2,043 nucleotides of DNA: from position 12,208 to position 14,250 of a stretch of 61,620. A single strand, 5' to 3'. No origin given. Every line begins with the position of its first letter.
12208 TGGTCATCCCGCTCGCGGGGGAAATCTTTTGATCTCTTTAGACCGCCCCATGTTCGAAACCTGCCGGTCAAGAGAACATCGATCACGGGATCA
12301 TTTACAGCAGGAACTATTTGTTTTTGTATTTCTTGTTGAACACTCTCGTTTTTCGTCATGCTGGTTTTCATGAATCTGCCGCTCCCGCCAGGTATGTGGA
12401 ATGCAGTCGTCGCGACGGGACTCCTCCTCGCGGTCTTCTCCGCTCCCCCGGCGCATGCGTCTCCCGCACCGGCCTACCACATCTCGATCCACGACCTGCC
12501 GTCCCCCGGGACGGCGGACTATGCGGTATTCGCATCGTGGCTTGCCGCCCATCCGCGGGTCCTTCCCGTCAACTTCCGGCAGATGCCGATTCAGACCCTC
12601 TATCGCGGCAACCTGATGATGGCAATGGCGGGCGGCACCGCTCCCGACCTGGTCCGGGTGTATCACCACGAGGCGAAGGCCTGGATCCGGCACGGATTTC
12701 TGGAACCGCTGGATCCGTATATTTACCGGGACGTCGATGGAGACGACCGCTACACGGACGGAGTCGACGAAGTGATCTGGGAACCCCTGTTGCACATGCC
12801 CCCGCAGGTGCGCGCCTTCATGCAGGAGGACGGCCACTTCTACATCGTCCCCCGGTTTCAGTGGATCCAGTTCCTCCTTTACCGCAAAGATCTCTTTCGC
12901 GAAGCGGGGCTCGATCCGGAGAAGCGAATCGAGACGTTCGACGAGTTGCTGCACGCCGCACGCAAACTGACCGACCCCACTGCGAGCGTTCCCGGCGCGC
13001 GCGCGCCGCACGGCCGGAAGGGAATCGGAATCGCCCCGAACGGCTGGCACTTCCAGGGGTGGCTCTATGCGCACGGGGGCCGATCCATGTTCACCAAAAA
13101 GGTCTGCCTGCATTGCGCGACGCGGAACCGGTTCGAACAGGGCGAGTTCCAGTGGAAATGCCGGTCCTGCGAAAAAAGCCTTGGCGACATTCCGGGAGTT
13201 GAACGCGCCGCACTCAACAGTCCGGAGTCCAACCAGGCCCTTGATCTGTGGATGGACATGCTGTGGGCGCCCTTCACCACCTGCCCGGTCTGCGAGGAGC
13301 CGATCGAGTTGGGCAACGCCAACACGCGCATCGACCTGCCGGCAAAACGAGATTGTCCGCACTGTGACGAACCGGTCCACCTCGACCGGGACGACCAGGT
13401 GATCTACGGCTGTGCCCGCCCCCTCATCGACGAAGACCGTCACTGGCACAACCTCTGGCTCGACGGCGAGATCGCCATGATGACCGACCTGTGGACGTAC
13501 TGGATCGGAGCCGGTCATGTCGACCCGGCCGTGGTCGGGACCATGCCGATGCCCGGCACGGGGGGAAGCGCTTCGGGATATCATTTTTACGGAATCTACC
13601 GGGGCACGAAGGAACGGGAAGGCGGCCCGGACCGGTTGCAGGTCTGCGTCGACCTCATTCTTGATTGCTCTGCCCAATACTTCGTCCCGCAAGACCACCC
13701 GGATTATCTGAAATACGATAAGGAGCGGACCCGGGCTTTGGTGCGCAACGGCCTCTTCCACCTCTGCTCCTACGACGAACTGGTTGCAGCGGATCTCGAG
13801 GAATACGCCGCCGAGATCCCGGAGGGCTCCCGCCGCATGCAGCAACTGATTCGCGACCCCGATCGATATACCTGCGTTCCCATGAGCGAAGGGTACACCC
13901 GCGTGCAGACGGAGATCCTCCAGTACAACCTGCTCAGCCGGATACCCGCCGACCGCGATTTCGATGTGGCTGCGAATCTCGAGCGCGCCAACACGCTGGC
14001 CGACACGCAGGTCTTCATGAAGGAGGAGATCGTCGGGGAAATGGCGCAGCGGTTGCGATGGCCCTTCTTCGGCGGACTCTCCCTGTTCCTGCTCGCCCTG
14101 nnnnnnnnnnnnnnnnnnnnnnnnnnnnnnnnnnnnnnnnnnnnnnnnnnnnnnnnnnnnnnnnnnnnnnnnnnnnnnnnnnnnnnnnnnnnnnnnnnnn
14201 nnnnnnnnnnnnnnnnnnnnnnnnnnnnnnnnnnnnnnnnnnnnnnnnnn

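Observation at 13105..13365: Two zinc-ribbon-like CxxC-x(13-20)-CxxC knuckles inserted in a predicted extracytoplasmic binding domain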

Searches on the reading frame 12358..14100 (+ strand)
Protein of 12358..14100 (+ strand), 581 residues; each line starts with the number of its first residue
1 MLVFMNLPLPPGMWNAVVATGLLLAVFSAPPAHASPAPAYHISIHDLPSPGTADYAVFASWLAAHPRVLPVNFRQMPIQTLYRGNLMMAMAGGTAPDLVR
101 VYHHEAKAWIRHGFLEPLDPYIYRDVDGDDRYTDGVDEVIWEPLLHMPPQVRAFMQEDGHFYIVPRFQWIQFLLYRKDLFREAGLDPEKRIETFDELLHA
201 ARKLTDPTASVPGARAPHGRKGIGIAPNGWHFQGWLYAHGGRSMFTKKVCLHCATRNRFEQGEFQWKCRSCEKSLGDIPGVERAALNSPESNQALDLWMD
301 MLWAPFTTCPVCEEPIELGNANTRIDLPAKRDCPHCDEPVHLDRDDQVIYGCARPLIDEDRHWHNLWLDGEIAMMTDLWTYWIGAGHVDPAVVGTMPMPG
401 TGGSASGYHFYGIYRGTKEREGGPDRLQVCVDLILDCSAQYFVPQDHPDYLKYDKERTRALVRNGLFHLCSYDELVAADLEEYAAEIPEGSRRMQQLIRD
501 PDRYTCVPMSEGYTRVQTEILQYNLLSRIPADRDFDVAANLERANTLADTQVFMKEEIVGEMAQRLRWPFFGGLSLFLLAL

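Call 5: find_homologous_proteins(query=window:12358-14100:+, max_evalue=0.00001)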
Query window:12358-14100:+ (581 aa): 80 proteins with E <= 0.00001 among 8000 candidates.
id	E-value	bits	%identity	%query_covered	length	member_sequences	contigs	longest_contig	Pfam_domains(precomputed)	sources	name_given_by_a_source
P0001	0.0e+0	1400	100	100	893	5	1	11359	PF13416.12,PF00528.28,PF01547.31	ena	-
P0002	2.6e-225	768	59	95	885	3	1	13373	PF00528.28,PF01547.31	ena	-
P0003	5.7e-224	763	58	93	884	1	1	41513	PF00528.28,PF01547.31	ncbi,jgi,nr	ncbi:MAG: extracellular solute-binding protein [Planctomycetes bacterium]|nr:extracellular solute-bi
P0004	1.8e-222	758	58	94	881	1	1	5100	PF13416.12,PF00528.28,PF01547.31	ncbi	-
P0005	3.7e-222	757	58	93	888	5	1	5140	PF00528.28,PF01547.31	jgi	-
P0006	8.7e-221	753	59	93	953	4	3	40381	PF13416.12,PF00528.28,PF01547.31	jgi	jgi:ABC-type sugar transport system permease subunit/ribosomal protein S27E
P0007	3.0e-220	751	59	93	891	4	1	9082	PF00528.28,PF01547.31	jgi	jgi:multiple sugar transport system permease protein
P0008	2.4e-219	748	59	93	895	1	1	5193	PF00528.28,PF01547.31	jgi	-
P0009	1.9e-216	739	57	93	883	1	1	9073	PF12760.13,PF00528.28,PF01547.31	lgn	-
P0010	2.9e-216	738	57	97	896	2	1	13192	PF13416.12,PF00528.28,PF01547.31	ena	-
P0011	9.9e-216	736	56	96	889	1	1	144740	PF00528.28,PF01547.31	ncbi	-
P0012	1.0e-213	729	56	97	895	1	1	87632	PF00528.28,PF01547.31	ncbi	ncbi:MAG: extracellular solute-binding protein [Planctomycetota bacterium]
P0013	2.8e-212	725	56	95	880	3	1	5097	PF13416.12,PF00528.28,PF01547.31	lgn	-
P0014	4.9e-210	717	55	96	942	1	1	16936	PF00528.28,PF01547.31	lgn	-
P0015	1.4e-209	716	56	94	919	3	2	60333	PF13416.12,PF00528.28,PF01547.31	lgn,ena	-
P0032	4.8e-184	631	50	93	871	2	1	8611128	PF13416.12,PF00528.28,PF01547.31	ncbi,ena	-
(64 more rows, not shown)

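Call 18: search_solved_structures(query=window:12358-14100:+, max_evalue=0.01, show_alignments=2)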
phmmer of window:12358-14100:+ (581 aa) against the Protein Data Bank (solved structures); distinct sequences matched with E-value up to 0.01: 10.
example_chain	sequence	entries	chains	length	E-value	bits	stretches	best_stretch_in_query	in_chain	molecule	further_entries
4qrz_A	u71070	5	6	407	2.7e-09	39.3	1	71-214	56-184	ABC-TYPE SUGAR TRANSPORTER | ABC transporter, substrate binding protein (Sugar)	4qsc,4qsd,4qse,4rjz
4rya_A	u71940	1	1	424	3.2e-07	32.4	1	91-214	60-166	ABC transporter substrate binding protein (Sorbitol)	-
5iai_A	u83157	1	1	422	3.2e-06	29.1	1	151-232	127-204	Sugar ABC transporter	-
5ci5_A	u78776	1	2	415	5.7e-06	28.3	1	161-243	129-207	Extracellular solute-binding protein family 1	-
4r9f_A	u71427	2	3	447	9.5e-06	27.6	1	83-206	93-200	MBP1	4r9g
7bvt_A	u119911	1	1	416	2.5e-05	26.2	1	158-242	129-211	Hypothetical sugar ABC-transporter sugar binding protein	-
8vqk_A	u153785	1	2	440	0.0012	20.6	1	73-217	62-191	Putative ABC transporter periplasmic-binding protein YcjN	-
7x0i_A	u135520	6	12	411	0.004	18.9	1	155-246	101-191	CbpB | CpbB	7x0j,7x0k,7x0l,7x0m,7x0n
5f7v_A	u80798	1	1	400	0.0049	18.6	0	71-217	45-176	Lmo0181 protein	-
6lce_A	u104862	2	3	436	0.0059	18.3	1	158-205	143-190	ABC transporter substrate binding component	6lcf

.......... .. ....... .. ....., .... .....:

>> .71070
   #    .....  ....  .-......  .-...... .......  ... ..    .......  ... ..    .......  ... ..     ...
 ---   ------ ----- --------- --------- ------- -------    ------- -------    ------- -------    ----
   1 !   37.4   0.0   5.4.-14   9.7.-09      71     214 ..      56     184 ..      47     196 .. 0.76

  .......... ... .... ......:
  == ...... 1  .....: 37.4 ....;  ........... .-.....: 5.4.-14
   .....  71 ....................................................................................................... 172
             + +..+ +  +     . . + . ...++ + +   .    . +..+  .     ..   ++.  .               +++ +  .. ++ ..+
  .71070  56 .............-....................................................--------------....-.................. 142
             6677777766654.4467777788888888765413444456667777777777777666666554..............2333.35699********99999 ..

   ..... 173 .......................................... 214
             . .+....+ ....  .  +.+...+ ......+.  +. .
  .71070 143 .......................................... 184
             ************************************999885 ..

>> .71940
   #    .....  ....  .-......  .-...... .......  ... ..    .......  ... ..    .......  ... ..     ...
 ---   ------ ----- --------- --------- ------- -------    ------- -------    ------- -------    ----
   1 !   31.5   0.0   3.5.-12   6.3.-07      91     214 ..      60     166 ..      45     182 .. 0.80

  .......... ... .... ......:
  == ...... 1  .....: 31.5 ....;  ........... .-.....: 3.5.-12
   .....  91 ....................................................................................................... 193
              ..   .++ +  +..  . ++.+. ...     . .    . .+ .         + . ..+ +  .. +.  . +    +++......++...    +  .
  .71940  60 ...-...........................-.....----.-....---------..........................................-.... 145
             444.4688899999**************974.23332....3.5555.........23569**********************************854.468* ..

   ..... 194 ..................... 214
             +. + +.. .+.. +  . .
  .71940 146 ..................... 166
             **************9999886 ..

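Call 22: find_encoding_contigs(protein=P0032, flank=10000, max_places=2)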
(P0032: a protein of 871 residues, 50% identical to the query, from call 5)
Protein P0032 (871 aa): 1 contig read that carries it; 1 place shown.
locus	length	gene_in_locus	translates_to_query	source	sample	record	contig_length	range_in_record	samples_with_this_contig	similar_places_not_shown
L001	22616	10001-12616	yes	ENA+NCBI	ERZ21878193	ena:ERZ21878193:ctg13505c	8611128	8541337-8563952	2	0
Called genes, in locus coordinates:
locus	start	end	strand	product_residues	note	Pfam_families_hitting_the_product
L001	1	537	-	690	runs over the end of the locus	-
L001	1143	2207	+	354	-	PF00392:GntR, PF08279:HTH_11 (weak), PF13377:Peripla_BP_3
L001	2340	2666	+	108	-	-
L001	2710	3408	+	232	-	PF07596:SBP_bac_10 (faint)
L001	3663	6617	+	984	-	PF22842:Pel9A-like_beta_helix, PF21231:GH141_M (weak), PF13229:Beta_helix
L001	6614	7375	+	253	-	-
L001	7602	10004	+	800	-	PF02838:Glyco_hydro_20b (faint)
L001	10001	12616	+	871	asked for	PF01547:SBP_bac_1, PF13416:SBP_bac_8 (faint), PF00528:BPD_transp_1 (weak)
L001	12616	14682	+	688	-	PF00528:BPD_transp_1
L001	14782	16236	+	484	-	PF00884:Sulfatase, PF01663:Phosphodiest (faint), PF16347:SGSH_C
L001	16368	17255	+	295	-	PF01609:DDE_Tnp_1, PF13612:DDE_Tnp_1_3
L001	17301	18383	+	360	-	PF01208:URO-D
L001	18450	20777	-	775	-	PF02901:PFL-like, PF01228:Gly_radical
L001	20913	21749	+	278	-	PF02311:AraC_binding, PF12833:HTH_18, PF00165:HTH_AraC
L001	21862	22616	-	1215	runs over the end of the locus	PF22842:Pel9A-like_beta_helix, PF02018:CBM_4_9 (faint), PF13385:Laminin_G_3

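Call 23: predict_structure(alignment_id=A1)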
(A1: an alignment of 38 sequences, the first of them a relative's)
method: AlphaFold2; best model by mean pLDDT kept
length: 893 residues; sequences in the alignment: 38
mean_pLDDT: 77.3   pTM: 0.71
mean pLDDT of the five models: 77.3, 77.3, 72.7, 72.5, 70.1
residues with pLDDT >= 90: 306; 70-90: 293; 50-70: 220; < 50: 74
segments of 3 or more residues with pLDDT < 50: 1-3, 5-8, 76-81, 599-601, 639-648, 835-847, 856-866, 868-873, 888-893
pLDDT, mean of each block of 10 residues (from residue 1): 49 71 68 69 85 87 93 56 59 79 84 88 92 91 91 89 92 95 94 96 91 73 92 94 92 93 87 87 92 95 95 94 91 95 91 85 86 90 76 91 86 91 93 95 91 93 87 92 91 90 86 79 85 88 88 74 77 85 81 57 63 70 61 50 44 61 66 72 76 68 69 59 58 64 61 54 63 67 69 74 77 71 61 47 47 48 46 51 50 41
secondary structure, 60 per line:
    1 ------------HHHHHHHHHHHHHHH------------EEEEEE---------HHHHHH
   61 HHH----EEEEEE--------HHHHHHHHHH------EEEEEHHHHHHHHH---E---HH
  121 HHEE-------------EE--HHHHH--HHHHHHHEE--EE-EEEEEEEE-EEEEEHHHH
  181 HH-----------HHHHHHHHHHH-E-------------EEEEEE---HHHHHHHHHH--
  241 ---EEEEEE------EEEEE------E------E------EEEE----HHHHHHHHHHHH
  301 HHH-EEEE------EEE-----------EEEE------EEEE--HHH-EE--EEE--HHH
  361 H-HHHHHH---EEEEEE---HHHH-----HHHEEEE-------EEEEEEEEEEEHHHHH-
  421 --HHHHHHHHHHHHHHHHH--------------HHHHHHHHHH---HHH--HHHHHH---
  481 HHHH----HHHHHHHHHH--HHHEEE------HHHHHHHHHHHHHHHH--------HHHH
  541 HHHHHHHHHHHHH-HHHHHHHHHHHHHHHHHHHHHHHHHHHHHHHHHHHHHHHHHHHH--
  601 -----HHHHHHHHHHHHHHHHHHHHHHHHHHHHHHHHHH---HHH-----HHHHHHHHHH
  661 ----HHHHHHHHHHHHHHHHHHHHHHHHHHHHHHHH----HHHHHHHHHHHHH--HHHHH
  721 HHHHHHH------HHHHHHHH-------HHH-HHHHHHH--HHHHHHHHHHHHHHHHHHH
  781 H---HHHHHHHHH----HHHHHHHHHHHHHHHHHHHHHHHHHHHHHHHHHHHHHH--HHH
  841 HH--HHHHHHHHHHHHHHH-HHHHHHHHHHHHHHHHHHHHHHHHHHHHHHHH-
elements in order (helices of 4 or more, strands of 3 or more residues): H13-27 E40-45 H55-63 E68-73 H82-91 E98-102 H103-111 H119-122 H142-146 H149-155 E163-170 E172-176 H177-182 H194-204 E220-225 H229-238 E244-249 E256-260 E281-284 H289-303 E305-308 E315-317 E329-332 E339-342 E353-355 H358-361 H363-368 E372-377 H381-384 E393-396 E404-414 H415-419 H423-439 H454-463 H472-477 H481-484 H489-498 E504-506 H513-528 H537-553 H555-598 H606-639 H651-660 H665-696 H701-713 H716-727 H734-741 H753-759 H762-781 H785-793 H798-835 H838-842 H845-859 H861-892

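Call 26: fold_search(model_id=the predicted structure, library=pdb)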
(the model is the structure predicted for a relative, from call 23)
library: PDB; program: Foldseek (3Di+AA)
matches with E <= 10: 1145; with E <= 0.001: 922
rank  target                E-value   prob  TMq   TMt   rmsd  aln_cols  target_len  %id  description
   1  8art_B                1.2e-13  1.00  0.34  0.72   6.0       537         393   16  ABC transporter binding protein MalE from Streptomyces scabiei in complex with maltose (released 2023-08-30)
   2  5f7v_A                2.2e-13  1.00  0.35  0.76   6.0       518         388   13  ABC substrate-binding protein Lmo0181 from Listeria monocytogenes in complex with cycloalternan (released 2016-09-07)
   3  3jzj_A                2.8e-13  1.00  0.34  0.74   6.1       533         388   14  Crystal structures of the GacH receptor of Streptomyces glaucescens GLA.O in the unliganded form and in complex with a (released 2010-02-16)
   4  5ci5_B                2.8e-13  1.00  0.33  0.70   7.1       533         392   15  Crystal Structure of an ABC transporter Solute Binding Protein from Thermotoga Lettingae TMO (Tlet_1705, TARGET EFI-51 (released 2015-07-22)
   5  7c0v_A                3.4e-13  1.00  0.34  0.72   6.0       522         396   16  Crystal structure of a dinucleotide-binding protein (Y224A) of ABC transporter endogenously bound to uridylyl-3'-5'-ph (released 2021-03-10)
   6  7c0o_A                3.5e-13  1.00  0.34  0.71   6.3       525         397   18  Crystal structure of a dinucleotide-binding protein (Y56F) of ABC transporter endogenously bound to uridylyl-3'-5'-pho (released 2021-03-10)
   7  7c0w_B                5.4e-13  1.00  0.35  0.73   5.9       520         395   16  Crystal structure of a dinucleotide-binding protein (Y224A) of ABC transporter endogenously bound to uridylyl-3'-5'-ph (released 2021-03-10)
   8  7c19_A                5.4e-13  1.00  0.35  0.73   5.8       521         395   16  Crystal structure of a dinucleotide-binding protein (Y224A/Y246A) of ABC transporter endogenously bound to uridylyl-3' (released 2021-03-10)
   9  7c0x_A                5.4e-13  1.00  0.34  0.72   6.1       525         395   16  Crystal structure of a dinucleotide-binding protein (T240A) of ABC transporter endogenously bound to uridylyl-3'-5'-ph (released 2021-03-10)
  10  7c0v_B                6.0e-13  1.00  0.34  0.72   5.8       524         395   17  Crystal structure of a dinucleotide-binding protein (Y224A) of ABC transporter endogenously bound to uridylyl-3'-5'-ph (released 2021-03-10)
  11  4qsd_A                6.9e-13  1.00  0.33  0.71   6.9       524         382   14  Crystal structure of atu4361 sugar transporter from Agrobacterium Fabrum C58, target efi-510558, with bound sucrose (released 2014-08-06)
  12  5k2y_A                7.2e-13  1.00  0.32  0.64   7.7       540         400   15  Crystal structure of M. tuberculosis UspC (monoclinic crystal form) (released 2016-06-01)
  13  7c0f_A                7.6e-13  1.00  0.34  0.72   6.1       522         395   16  Crystal structure of a dinucleotide-binding protein of ABC transporter endogenously bound to uridylyl-3'-5'-phospho-gu (released 2021-03-10)
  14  4rjz                  1.0e-12  1.00  0.31  0.66   7.6       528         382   15  Crystal structure of ATU4361 sugar transporter from Agrobacterium fabrum C58, target EFI-510558, an open conformation (released 2014-11-05)
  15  8art_A                1.1e-12  1.00  0.34  0.71   6.8       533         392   16  ABC transporter binding protein MalE from Streptomyces scabiei in complex with maltose (released 2023-08-30)
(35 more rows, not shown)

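Call 36: find_related_loci(query=A3, collection=genome_contigs, flank=6000)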
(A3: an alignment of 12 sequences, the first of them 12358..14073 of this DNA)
Query A3 (572 aa) in genome_contigs; peptide patterns used: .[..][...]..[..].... (x = any residue, [..] = any of these).
287 stretches matched a pattern; 254 encode a relative of the query (tblastn E <= 1e-3); the best 80 are kept; 80 distinct loci.
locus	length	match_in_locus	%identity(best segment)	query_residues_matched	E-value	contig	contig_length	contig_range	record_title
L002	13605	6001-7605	58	38-572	0e+0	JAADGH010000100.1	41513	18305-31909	MAG: Planctomycetota bacterium isolate M_MetaBat.109 contig-127_897, whole genome shotgun sequence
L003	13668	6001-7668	56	23-572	0e+0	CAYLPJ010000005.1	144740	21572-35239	MAG TPA_asm: uncultured Planctomycetaceae bacterium isolate SRP141376_co2_254 genome assembly, contig: NODE_249_length_1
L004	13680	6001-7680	56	13-572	0e+0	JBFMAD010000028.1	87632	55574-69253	MAG: Planctomycetota bacterium isolate MAG129 MAG129_28, whole genome shotgun sequence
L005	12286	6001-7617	56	32-571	0e+0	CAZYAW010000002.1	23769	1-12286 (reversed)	MAG TPA_asm: uncultured Victivallales bacterium isolate SRP067234_co1_249 genome assembly, contig: k99_557477, whole gen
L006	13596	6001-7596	54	40-572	0e+0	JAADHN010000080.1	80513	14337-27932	MAG: Kiritimatiellota bacterium isolate M_MetaBat.195 contig-127_2539, whole genome shotgun sequence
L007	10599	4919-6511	53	39-570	0e+0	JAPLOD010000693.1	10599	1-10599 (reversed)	MAG: Planctomycetota bacterium isolate LacPavin_0920_SED3_MAG_65_12 LacPavin_0920_SED3_scaffold_4460237, whole genome sh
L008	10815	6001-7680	49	16-570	0e+0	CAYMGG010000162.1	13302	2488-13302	MAG TPA_asm: uncultured Planctomycetaceae bacterium isolate binchicken_co66_165 genome assembly, contig: NODE_7129_lengt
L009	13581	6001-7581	45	35-567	2e-154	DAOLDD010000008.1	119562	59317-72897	MAG TPA_asm: Kiritimatiellia bacterium isolate AMR_MDS_0145 NODE_33_length_119562_cov_28.926314, whole genome shotgun se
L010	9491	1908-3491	45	34-567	2e-153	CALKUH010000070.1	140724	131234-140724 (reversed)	MAG TPA_asm: uncultured Verrucomicrobia bacterium isolate SRR5576005_bin.86_CONCOCT_v1.1_MAG genome assembly, contig: ER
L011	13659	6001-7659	55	16-569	0e+0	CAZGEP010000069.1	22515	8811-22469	MAG TPA_asm: uncultured Planctomycetota bacterium isolate SRP141376_co2_16 genome assembly, contig: NODE_4795_length_225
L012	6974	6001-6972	51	29-352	3e-109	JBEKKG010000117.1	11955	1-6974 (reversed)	MAG: Planctomycetota bacterium isolate SPRUCE 341 SPRUCE_341_117, whole genome shotgun sequence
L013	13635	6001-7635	49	20-571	0e+0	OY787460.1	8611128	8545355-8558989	MAG: Victivallales bacterium isolate c43507a4-3b0a-454f-a213-a96987c4837a genome assembly, chromosome: 1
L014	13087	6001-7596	27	17-554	1e-41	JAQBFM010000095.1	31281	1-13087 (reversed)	MAG: Lentisphaerales bacterium isolate MAG_440_bin-20 440_bin-20_ctg-095, whole genome shotgun sequence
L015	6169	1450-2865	25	83-565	2e-37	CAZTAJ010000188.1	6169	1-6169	MAG TPA_asm: uncultured Verrucomicrobiota bacterium isolate SRP272421_co4_360 genome assembly, contig: NODE_44954_length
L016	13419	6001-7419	24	83-567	4e-37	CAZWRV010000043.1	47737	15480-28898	MAG TPA_asm: uncultured Victivallaceae bacterium isolate binchicken_co135_207 genome assembly, contig: NODE_1584_length_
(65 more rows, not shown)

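Call 41: search_protein_representatives(alignment_id=A3)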
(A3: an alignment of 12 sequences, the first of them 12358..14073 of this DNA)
Query: 12 sequences, 558 profile positions. Proteins with E-value up to 0.001 (for the whole library): 12938; up to 1e-10: 2007; up to 1e-30: 193. The best 150 are listed.
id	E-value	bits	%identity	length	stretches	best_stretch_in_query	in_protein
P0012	5.0e-231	784.8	-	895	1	9-557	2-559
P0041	2.7e-178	610.7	-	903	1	4-557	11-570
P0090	2.3e-155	535.1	-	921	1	13-557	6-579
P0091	3.2e-121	422.3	-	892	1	32-557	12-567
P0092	1.5e-120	420.1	-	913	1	12-557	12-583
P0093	1.4e-119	416.9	-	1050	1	47-548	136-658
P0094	2.6e-115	402.8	-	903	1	7-555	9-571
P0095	5.1e-110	385.3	-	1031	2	124-555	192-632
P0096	6.0e-110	385.1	-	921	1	13-556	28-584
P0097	1.6e-107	377.1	-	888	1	38-556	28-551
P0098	9.3e-105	368.0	-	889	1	14-553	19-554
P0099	2.2e-104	366.7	-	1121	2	124-557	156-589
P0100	8.6e-104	364.8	-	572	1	18-541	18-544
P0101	1.0e-102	361.2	-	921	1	6-555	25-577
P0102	2.4e-102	360.0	-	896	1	18-557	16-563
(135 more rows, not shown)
